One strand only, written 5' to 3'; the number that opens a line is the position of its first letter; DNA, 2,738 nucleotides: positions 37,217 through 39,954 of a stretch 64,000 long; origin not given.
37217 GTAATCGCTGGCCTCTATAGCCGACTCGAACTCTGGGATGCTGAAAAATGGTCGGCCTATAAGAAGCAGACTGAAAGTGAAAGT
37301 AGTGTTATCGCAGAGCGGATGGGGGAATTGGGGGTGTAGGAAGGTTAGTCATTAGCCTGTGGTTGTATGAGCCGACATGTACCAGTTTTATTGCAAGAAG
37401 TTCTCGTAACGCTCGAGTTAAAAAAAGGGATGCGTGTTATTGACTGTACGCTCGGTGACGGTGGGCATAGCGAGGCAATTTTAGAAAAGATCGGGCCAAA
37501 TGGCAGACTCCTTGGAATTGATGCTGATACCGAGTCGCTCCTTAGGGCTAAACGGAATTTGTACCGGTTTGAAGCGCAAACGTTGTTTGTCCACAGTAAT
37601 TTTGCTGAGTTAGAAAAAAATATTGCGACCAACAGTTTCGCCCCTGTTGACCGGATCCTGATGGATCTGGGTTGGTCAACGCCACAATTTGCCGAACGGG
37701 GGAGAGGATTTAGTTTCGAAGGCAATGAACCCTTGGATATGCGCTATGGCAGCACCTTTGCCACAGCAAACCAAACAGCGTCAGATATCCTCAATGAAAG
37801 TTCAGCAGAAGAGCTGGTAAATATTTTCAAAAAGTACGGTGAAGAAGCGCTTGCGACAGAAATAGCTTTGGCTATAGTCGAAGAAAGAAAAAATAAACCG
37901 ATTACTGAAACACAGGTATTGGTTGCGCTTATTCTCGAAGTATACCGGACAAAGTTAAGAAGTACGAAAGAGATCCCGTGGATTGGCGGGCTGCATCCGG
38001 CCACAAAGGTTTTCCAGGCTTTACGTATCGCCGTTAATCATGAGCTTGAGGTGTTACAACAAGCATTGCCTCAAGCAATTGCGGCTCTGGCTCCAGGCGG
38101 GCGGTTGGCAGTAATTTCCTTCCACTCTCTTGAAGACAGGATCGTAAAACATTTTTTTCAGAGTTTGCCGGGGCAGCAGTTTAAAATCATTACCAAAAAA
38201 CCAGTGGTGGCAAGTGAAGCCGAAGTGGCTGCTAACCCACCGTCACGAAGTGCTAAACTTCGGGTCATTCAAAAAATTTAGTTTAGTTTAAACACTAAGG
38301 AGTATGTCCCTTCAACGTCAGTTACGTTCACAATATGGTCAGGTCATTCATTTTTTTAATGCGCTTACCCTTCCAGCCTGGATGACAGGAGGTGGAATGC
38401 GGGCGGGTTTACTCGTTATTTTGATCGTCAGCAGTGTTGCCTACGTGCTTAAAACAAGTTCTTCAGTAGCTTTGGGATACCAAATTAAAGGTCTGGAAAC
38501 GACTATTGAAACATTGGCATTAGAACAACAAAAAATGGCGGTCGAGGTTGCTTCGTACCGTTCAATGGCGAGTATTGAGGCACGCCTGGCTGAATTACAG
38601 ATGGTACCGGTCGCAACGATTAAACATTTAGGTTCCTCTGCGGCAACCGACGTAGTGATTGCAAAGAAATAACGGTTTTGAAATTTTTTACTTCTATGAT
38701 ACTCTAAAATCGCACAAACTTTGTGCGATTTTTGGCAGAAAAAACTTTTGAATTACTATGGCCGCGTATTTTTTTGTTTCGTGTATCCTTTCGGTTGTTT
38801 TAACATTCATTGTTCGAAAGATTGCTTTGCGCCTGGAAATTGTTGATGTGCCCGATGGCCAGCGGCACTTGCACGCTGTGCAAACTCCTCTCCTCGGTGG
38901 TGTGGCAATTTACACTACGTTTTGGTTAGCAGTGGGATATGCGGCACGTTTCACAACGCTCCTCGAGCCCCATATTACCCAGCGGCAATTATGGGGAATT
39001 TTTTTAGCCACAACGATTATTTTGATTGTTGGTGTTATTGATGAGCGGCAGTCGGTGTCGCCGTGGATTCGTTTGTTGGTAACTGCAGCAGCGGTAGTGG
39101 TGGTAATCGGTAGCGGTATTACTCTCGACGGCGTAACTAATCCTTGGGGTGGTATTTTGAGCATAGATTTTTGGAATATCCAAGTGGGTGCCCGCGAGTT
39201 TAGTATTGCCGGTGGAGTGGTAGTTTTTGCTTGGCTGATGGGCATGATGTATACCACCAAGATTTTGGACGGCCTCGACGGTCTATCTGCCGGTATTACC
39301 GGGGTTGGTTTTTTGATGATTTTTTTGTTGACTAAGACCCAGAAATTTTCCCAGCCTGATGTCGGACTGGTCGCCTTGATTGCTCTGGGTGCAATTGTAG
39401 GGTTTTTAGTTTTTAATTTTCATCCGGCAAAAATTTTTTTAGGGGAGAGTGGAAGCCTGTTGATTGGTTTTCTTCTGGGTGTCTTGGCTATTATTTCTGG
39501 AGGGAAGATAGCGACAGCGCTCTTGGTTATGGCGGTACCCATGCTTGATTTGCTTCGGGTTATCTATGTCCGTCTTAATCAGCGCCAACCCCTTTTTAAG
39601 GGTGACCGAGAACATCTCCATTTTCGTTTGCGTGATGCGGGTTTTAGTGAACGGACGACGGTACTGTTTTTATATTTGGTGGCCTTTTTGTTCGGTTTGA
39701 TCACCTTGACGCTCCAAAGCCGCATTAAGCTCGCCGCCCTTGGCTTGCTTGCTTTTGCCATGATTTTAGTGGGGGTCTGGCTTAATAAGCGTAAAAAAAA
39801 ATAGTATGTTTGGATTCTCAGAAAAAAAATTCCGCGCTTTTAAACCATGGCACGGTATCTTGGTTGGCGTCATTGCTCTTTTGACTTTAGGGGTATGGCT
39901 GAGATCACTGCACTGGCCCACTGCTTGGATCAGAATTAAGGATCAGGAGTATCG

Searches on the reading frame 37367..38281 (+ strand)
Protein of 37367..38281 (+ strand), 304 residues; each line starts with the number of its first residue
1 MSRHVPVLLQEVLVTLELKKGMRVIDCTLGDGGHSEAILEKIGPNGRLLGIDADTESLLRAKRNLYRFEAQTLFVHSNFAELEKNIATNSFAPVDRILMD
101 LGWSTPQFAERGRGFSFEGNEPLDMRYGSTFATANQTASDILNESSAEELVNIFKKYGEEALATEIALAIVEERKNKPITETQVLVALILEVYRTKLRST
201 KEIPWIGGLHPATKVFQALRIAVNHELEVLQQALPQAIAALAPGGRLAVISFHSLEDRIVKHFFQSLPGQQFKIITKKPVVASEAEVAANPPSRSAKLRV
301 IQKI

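Call 75: search_protein_families(library=pfam, proteins=[window:37367-38281:+], max_evalue=0.0001)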
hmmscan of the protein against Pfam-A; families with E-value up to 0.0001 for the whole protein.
window:37367-38281:+ (304 aa): 4 families
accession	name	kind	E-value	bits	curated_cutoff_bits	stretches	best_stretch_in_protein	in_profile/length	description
PF01795.25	Methyltransf_5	-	2.4e-98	329.9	27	1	2-304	2-309/309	MraW methylase family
PF13847.12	Methyltransf_31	-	3e-07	30.6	27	1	19-91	2-75/145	Methyltransferase domain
PF01135.25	PCMT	-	6.8e-05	23.2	20.3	0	9-99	62-148/210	Protein-L-isoaspartate(D-aspartate) O-methyltransferase (PCMT)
PF08704.16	GCD14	-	7.9e-05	22.9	26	0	12-76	32-95/247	tRNA methyltransferase complex GCD14 subunit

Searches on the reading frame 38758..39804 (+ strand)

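Call 49: search_protein_families(library=pfam, proteins=[window:38758-39804:+], max_evalue=0.0001)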
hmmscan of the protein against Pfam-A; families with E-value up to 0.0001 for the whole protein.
window:38758-39804:+ (348 aa): 1 family
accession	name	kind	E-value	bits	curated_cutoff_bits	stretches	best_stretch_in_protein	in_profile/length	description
PF00953.26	Glycos_transf_4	-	3.5e-27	95.8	27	1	79-247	2-159/160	Glycosyl transferase family 4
